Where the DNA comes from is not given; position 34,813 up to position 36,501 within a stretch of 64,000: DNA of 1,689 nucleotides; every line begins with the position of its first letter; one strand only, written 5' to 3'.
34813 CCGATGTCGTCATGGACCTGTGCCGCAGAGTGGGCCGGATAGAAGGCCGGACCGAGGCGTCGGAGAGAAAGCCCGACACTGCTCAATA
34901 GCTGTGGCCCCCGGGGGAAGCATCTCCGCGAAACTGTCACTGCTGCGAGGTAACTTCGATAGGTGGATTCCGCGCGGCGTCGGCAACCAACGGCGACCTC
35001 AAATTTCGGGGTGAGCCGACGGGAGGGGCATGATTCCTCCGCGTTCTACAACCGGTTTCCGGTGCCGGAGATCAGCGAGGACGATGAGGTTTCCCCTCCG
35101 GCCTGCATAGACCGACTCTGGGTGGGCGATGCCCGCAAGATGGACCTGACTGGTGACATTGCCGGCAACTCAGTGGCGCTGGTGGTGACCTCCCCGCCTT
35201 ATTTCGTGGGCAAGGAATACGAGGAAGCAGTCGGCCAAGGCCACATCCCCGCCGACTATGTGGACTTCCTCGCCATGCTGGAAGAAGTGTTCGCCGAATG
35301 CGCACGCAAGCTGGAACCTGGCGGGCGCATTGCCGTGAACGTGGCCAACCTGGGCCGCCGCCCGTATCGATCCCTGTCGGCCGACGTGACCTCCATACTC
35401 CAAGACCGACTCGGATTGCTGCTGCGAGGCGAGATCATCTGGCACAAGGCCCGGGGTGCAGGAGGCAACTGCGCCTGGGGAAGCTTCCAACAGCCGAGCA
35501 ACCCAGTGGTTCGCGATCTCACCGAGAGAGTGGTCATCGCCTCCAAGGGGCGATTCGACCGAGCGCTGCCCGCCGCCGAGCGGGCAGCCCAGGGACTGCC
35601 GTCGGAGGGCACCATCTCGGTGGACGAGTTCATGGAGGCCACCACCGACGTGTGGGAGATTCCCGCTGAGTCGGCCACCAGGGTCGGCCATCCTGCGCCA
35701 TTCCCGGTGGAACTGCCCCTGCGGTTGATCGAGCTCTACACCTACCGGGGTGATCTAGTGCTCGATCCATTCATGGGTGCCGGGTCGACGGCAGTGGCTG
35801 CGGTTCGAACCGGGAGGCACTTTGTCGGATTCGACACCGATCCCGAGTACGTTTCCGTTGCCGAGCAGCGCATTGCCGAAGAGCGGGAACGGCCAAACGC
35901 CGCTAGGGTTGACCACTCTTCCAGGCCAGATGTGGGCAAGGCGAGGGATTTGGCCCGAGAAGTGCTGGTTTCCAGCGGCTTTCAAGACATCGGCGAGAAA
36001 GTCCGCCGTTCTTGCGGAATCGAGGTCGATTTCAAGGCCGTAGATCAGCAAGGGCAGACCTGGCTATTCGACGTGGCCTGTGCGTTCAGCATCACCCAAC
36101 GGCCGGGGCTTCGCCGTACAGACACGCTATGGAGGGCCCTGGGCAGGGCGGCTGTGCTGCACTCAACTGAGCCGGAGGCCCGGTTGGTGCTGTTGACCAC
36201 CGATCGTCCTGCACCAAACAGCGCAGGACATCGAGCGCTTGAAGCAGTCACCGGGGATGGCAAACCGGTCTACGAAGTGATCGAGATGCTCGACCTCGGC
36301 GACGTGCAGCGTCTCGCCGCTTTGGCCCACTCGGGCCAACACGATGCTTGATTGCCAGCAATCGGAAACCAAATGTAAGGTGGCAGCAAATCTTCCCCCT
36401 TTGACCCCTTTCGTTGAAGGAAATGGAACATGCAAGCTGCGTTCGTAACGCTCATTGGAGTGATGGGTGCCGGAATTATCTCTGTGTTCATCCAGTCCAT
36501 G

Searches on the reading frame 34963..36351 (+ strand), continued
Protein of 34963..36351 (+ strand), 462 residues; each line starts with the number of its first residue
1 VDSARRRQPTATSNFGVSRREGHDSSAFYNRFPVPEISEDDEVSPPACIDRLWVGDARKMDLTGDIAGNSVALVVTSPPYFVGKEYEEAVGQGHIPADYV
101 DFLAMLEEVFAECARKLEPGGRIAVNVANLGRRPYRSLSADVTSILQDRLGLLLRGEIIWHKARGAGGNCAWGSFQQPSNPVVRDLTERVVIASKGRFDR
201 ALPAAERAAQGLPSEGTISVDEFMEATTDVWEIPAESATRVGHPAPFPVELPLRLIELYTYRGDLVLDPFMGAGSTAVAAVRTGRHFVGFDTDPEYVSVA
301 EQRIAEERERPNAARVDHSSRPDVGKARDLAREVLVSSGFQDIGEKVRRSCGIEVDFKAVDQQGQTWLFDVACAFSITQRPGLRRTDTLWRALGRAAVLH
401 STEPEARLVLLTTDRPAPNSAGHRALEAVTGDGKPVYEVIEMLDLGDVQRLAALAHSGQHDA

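Call 50: search_protein_families(library=pfam, proteins=[L051:9496-10557:+, L034:6229-7746:+, L064:6005-7903:+, L033:10555-11160:+, L033:4867-6183:-, L033:2533-4827:-, L028:1834-4572:-], max_evalue=0.001)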
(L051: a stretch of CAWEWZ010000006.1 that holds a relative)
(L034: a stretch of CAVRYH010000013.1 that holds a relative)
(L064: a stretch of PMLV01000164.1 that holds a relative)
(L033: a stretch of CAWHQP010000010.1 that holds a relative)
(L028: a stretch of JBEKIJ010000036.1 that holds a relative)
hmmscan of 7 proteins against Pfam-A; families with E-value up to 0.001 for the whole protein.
L051:9496-10557:+ (353 aa): 0 families

L034:6229-7746:+ (505 aa): 1 family
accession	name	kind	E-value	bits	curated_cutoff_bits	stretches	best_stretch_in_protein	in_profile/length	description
PF02012.26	BNR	-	8.9e-05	22.4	27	0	176-184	3-11/12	BNR/Asp-box repeat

L064:6005-7903:+ (632 aa): 3 families
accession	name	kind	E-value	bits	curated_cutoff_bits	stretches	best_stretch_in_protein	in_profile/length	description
PF00108.29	Thiolase_N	-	3.3e-93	312.3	26.4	1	243-500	2-259/260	Thiolase, N-terminal domain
PF02803.24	Thiolase_C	-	1.7e-41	141.2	27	1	509-629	2-122/123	Thiolase, C-terminal domain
PF22691.2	Thiolase_C_1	-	0.00075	19.7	28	0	532-571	21-60/144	Thiolase C-terminal domain-like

L033:10555-11160:+ (201 aa): 11 families
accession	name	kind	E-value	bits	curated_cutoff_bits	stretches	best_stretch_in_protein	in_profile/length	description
PF13649.12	Methyltransf_25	-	4e-19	69.5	27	1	42-132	1-97/97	Methyltransferase domain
PF08241.18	Methyltransf_11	-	1.4e-15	58.1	21.2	1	43-135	1-94/95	Methyltransferase domain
PF08242.18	Methyltransf_12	-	6.5e-14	52.9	30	1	43-134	1-98/98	Methyltransferase domain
PF13489.12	Methyltransf_23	-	1.3e-09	38.5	27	1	38-134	22-114/164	Methyltransferase domain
PF13847.12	Methyltransf_31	-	7.3e-09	35.9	27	1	41-112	6-85/145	Methyltransferase domain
PF03848.20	TehB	-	9.4e-06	25.6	20.4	1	13-134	9-132/193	Tellurite resistance protein TehB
PF01739.24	CheR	-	4.4e-05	23.4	27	0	30-79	23-83/195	CheR methyltransferase, SAM binding domain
PF05175.20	MTS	-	0.00012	22.2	23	1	40-135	33-137/170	Methyltransferase small domain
PF02353.26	CMAS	-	0.00031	20.6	27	1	40-136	64-164/273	Mycolic acid cyclopropane synthetase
PF13679.12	Methyltransf_32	-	0.00033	21.1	27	1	38-86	25-79/143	Methyltransferase domain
PF05401.17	NodS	-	0.00047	20.5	24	1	40-112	45-120/201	Nodulation protein S (NodS)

L033:4867-6183:- (438 aa): 3 families
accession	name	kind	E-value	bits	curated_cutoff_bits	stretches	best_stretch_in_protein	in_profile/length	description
PF13365.12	Trypsin_2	-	2.1e-21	77.6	27.6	1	260-396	1-144/144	Trypsin-like peptidase domain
PF02674.22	Colicin_V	-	3e-15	56.9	29.3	1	52-193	1-143/144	Colicin V production protein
PF00089.32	Trypsin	-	2.6e-08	34.4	20.6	1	261-419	28-212/220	Trypsin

L033:2533-4827:- (764 aa): 2 families
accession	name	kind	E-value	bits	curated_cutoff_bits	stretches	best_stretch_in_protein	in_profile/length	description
PF00723.27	Glyco_hydro_15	-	3e-82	277.2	22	1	214-581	1-425/427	Glycosyl hydrolases family 15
PF19291.4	TREH_N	-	1.1e-14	54.7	23.1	1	2-137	12-142/211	Trehalase-like, N-terminal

L028:1834-4572:- (912 aa): 2 families
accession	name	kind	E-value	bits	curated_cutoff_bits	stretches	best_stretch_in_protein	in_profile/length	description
PF01039.27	Carboxyl_trans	-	1.7e-200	667.3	22.3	1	424-909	1-492/493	Carboxyl transferase domain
PF03255.19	ACCA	-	1.2e-10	41.5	23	1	737-841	134-234/310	Acetyl co-enzyme A carboxylase carboxyltransferase-like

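Call 51: search_protein_families(library=padloc, proteins=[L051:9496-10557:+, L034:6229-7746:+, L064:6005-7903:+], max_evalue=0.001)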
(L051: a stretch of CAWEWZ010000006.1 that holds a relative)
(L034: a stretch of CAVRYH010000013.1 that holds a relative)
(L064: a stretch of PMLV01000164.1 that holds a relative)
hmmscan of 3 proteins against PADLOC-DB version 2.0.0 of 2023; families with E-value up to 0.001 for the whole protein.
L051:9496-10557:+ (353 aa): 0 families

L034:6229-7746:+ (505 aa): 0 families

L064:6005-7903:+ (632 aa): 0 families

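Call 54: search_solved_structures(query=A2, max_evalue=1, show_alignments=1)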
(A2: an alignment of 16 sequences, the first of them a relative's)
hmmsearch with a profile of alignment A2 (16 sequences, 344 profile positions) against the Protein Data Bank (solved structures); distinct sequences matched with E-value up to 1: 0.

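Call 55: search_protein_families(library=ncbifam, proteins=[L034:9459-10526:+, L064:9459-10493:+, L073:9398-10405:+], max_evalue=0.1)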
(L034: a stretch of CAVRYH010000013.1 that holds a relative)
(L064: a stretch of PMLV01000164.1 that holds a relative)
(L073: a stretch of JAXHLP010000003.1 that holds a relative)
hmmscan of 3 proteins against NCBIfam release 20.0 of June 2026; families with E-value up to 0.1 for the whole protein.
L034:9459-10526:+ (355 aa): 0 families

L064:9459-10493:+ (344 aa): 0 families

L073:9398-10405:+ (335 aa): 0 families

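Call 100: search_dna_similar(query=window:34963-36351:+, collection=plasmids, mode=protein, max_rows=8)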
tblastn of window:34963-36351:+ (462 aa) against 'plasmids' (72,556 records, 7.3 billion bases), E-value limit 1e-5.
Records with a match: 4422; places in all: 4654; records where one place covers at least 80% of the query: 0.
Best place of each record, by identity: <60% 4422.
By first word of the organism name: Escherichia 2285; Klebsiella 751; Salmonella 354; Shigella 185; Burkholderia 121; Enterobacter 105; Citrobacter 96; Yersinia 65; Serratia 41; Aeromonas 37; and 118 more.
By predicted mobility (MOB-suite, as given by PLSDB): conjugative 3482; mobilizable 471; non-mobilizable 469.
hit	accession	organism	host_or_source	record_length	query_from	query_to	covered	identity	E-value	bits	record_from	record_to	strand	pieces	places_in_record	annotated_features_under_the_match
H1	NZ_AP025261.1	Paraburkholderia terrae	-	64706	54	297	53%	39.5%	1e-33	142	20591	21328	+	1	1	site-specific DNA-methyltransferase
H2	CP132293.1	Haloferacaceae archaeon XH8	cell culture,Pickle salt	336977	52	308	56%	35.5%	1e-29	130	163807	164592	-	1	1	record has no annotation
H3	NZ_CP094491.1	Paenarthrobacter ureafaciens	soil,farmland soil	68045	55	333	56%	35.2%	3e-13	143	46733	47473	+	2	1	site-specific DNA-methyltransferase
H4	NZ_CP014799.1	Salipiger profundus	single cell,environmental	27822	55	309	54%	35.4%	9e-14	155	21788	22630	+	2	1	DNA methyltransferase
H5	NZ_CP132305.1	Shinella sumterensis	Homo sapiens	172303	2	305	66%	28.8%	9e-18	94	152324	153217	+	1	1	site-specific DNA-methyltransferase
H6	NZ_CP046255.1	Sphingobium sp. CAP-1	cell culture,activated sludge of ...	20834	66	354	63%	30.1%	9e-20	100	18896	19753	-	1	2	site-specific DNA-methyltransferase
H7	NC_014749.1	Calditerrivibrio nitroreducens DSM 19672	terrestrial hot spring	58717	58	309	55%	33.6%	9e-35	145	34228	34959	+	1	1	site-specific DNA-methyltransferase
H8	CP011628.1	Klebsiella oxytoca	Homo sapiens,Perirectal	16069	52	394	74%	24.6%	3e-9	67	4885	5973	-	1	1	modification methylase | restriction endonuclease Cfr9I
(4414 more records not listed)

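Call 101: search_dna_similar(query=window:34963-36351:+, collection=phages, mode=protein, max_rows=8)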
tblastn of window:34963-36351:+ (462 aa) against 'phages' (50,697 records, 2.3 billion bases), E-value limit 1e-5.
Records with a match: 1118; places in all: 1213; records where one place covers at least 80% of the query: 0.
Best place of each record, by identity: <60% 1118.
By first word of the organism name: Streptococcus 118; Synechococcus 74; Mycobacterium 73; Staphylococcus 70; Escherichia 61; Lactococcus 56; Vibrio 54; Gordonia 45; Brucella 41; Klebsiella 37; and 98 more.
By host as written in the record: - 132; Mycobacterium smegmatis mc2 155 44; Gordonia terrae 3612 36; Lactococcus lactis 34; Staphylococcus aureus 23; Escherichia coli 21; Synechococcus sp. 19; Flavobacterium sp. LMO6 19; and 415 more.
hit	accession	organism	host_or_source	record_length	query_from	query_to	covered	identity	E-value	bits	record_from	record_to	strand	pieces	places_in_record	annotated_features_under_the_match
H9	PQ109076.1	Thermus phage Lalka27a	Thermus thermophilus HB27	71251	52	305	55%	36.9%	3e-31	133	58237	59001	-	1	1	DNMTa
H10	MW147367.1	Synechococcus phage S-H9-2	Synechococcus sp. WH 8102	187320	70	307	52%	34.9%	5e-31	132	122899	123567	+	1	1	DNA methylase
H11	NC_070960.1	Synechococcus phage S-H9-2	Synechococcus sp. WH 8102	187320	70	307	52%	34.9%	5e-31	132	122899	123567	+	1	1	methyltransferase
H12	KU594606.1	Cyanophage S-RIM32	Synechococcus sp.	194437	48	307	56%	31.8%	3e-31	133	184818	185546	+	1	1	DNA methylase | type II restriction enzyme/endonuclease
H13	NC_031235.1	Cyanophage S-RIM32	Synechococcus sp.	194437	48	307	56%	31.8%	3e-31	133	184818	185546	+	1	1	DNA methylase | type II restriction enzyme/endonuclease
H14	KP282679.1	Sulfolobales virus YNP1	Sulfolobales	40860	48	304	56%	32.1%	1e-18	95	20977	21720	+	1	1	putative type II restriction modification system, methylation subunit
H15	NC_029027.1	Sulfolobales virus YNP1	Sulfolobales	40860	48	304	56%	32.1%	1e-18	95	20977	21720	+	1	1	DNA methyltransferase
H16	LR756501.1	uncultured phage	metagenomic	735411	70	341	59%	30.2%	9e-15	83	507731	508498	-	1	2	record has no annotation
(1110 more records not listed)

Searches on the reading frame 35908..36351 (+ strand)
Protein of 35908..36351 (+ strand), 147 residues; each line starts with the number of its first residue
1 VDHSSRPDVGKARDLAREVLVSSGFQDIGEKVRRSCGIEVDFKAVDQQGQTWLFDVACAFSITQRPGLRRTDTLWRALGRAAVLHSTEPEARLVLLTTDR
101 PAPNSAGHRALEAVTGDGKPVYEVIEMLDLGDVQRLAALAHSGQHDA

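Call 40: search_protein_representatives(protein=window:35908-36351:+)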
Query: 147 residues. Proteins with E-value up to 0.001 (for the whole library): 442; up to 1e-10: 219; up to 1e-30: 12. The best 150 are listed.
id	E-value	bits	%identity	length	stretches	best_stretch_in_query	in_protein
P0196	2.3e-43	163.7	69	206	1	18-129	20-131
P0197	2.6e-43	163.5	62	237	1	11-141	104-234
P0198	1.5e-42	161.0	67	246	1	10-129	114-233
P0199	1.1e-40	155.0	62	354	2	9-87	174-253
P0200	1.4e-38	148.2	62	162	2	15-88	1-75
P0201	3.6e-38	146.8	61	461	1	10-141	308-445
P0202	4.0e-36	140.2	57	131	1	16-141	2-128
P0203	1.7e-34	134.9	54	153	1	11-136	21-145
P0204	6.8e-34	133.0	55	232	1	11-143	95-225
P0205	8.2e-34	132.7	52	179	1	11-143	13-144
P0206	1.7e-33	131.6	53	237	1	11-143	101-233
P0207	6.7e-31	123.2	52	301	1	11-141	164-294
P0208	1.8e-30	121.8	53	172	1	10-141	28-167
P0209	5.8e-30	120.2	63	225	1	22-111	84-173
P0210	9.4e-30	119.5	53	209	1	10-143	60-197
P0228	1.7e-23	99.2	45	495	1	11-143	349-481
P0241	2.6e-22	95.4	44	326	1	8-146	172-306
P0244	6.0e-22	94.2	46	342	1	11-141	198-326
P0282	7.6e-18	80.9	43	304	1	12-143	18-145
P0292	8.5e-17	77.5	42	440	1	11-145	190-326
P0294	1.3e-16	76.9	42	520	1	10-140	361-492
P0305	6.9e-16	74.6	53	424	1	36-121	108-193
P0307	1.2e-15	73.8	39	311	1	8-140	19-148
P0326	1.2e-14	70.6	48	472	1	11-110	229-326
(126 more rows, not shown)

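Call 42: search_protein_families(library=pfam, proteins=[P0228, P0294, P0292, P0326, P0305, P0282, P0307, P0244, P0199, P0241], max_evalue=0.01)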
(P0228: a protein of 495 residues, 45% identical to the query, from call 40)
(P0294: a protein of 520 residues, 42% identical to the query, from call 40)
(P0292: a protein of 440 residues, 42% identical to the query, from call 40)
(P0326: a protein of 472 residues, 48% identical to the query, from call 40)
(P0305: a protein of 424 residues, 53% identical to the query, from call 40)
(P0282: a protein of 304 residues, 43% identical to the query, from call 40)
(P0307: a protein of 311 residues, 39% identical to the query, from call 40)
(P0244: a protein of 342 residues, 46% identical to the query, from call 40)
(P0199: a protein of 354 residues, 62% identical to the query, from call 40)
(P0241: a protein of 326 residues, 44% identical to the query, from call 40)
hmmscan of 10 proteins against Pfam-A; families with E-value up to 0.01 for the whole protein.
P0228 (495 aa): 3 families
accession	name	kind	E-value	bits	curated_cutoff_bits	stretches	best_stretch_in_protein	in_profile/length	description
PF01555.25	N6_N4_Mtase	-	1.1e-36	127.3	26.7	1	74-303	1-220/221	DNA methylase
PF13649.12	Methyltransf_25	-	0.00011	23.3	27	0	268-336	1-71/97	Methyltransferase domain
PF08241.18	Methyltransf_11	-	0.00028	21.9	21.2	0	103-127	70-94/95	Methyltransferase domain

P0294 (520 aa): 4 families
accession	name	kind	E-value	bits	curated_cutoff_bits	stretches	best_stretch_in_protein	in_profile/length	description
PF01555.25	N6_N4_Mtase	-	3.7e-38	132.1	26.7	1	77-313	1-219/221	DNA methylase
PF08241.18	Methyltransf_11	-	0.00013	23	21.2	0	113-139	69-95/95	Methyltransferase domain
PF13649.12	Methyltransf_25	-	0.00057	21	27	0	284-339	6-60/97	Methyltransferase domain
PF01170.24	UPF0020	-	0.0032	17.6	22.3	0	252-293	4-46/197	RMKL-like, methyltransferase domain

P0292 (440 aa): 1 family
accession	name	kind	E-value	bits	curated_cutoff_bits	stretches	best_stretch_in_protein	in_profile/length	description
PF01555.25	N6_N4_Mtase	-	5.2e-06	27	26.7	1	112-143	188-219/221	DNA methylase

P0326 (472 aa): 0 families

P0305 (424 aa): 1 family
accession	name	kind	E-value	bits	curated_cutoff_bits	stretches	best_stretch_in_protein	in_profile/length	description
PF01555.25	N6_N4_Mtase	-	2.1e-09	38.1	26.7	1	2-35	186-219/221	DNA methylase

P0282 (304 aa): 0 families

P0307 (311 aa): 0 families

P0244 (342 aa): 1 family
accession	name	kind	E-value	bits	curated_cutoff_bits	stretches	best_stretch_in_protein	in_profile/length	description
PF01555.25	N6_N4_Mtase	-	5.4e-27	95.6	26.7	1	4-152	73-220/221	DNA methylase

P0199 (354 aa): 2 families
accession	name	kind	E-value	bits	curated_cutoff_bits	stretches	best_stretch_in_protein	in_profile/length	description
PF01555.25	N6_N4_Mtase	-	2.9e-18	67.1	26.7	1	2-52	169-219/221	DNA methylase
PF02086.21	MethyltransfD12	-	0.0015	18.7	22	1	14-68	20-74/253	D12 class N6 adenine-specific DNA methyltransferase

P0241 (326 aa): 1 family
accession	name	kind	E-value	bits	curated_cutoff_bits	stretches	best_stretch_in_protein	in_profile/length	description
PF01555.25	N6_N4_Mtase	-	7.2e-23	82.1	26.7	1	50-126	137-219/221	DNA methylase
